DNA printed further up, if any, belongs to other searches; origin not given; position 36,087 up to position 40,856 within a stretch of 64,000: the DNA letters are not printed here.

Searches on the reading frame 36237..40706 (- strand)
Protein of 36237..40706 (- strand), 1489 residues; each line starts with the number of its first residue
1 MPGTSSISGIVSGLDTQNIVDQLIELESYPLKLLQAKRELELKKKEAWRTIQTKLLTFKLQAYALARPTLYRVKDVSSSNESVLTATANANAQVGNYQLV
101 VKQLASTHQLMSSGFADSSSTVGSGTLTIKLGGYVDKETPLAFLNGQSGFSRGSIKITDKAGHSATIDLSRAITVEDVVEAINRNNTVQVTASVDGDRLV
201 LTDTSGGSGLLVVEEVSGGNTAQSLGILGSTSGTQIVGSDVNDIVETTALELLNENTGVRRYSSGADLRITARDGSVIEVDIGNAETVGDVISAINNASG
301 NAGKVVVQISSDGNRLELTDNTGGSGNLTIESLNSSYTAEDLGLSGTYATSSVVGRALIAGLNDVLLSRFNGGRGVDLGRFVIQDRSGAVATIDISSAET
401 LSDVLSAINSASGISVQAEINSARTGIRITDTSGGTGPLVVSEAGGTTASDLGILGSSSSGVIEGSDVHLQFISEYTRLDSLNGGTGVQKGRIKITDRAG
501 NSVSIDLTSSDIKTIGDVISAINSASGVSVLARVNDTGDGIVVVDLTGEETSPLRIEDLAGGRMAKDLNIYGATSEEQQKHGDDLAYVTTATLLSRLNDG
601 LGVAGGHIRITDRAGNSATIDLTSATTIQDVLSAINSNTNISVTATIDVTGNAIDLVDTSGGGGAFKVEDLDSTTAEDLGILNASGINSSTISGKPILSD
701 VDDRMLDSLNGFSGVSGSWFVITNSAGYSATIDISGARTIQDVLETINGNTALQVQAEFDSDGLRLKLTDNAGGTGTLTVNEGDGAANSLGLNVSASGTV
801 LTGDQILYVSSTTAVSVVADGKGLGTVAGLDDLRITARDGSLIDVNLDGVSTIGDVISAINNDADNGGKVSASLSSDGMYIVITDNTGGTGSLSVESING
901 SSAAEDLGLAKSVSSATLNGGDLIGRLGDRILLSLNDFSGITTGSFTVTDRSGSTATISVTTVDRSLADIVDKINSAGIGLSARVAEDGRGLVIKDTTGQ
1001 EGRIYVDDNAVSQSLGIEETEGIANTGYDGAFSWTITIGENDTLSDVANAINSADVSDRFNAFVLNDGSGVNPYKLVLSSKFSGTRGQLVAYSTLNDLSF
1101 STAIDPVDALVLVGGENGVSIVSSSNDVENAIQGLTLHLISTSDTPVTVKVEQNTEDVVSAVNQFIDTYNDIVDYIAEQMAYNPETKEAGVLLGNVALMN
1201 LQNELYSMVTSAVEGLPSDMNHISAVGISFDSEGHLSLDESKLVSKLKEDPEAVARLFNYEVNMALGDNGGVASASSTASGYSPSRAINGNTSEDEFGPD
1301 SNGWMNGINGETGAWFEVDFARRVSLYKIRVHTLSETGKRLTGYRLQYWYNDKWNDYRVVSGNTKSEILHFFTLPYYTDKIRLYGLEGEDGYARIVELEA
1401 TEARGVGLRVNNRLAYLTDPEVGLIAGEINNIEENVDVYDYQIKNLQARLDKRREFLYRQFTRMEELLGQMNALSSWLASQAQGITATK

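Call 8: search_protein_families(library=pfam, proteins=[window:36237-40706:-], max_evalue=0.01)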
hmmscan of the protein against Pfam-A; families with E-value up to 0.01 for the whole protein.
window:36237-40706:- (1489 aa): 9 families
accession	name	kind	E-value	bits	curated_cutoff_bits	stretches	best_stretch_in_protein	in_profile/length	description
PF07195.17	FliD_C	-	2.8e-45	155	25.4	2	1117-1283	9-181/236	Flagellar hook-associated protein 2 C-terminus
PF02465.23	FliD_N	-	3e-24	85.9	24.8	1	12-108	1-97/97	Flagellar hook-associated protein 2 N-terminus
PF07196.18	Flagellin_IN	-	5.7e-15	55.7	22.7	2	1026-1081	5-54/55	Flagellin hook IN motif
PF00754.31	F5_F8_type_C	-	6.1e-14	52.7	28.2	1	1273-1398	2-127/127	F5/8 type C domain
PF21403.4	OTU1_UBXL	-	8.7e-09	36.3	22.7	0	608-644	3-38/49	OTU1, UBXL domain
PF22633.2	F5_F8_type_C_2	-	1.6e-07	32.3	27.8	1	1286-1366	1-73/91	NedA-like, galactose-binding domain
PF02876.24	Stap_Strp_tox_C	-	5.3e-05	23.9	27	0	148-190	50-92/96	Staphylococcal/Streptococcal toxin, beta-grasp domain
PF11976.14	Rad60-SLD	-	0.00016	21.9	23.8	0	270-320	5-55/72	Ubiquitin-2 like Rad60 SUMO-like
PF21989.2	RA_2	-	0.00027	21.4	27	0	268-295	5-32/94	RA like domain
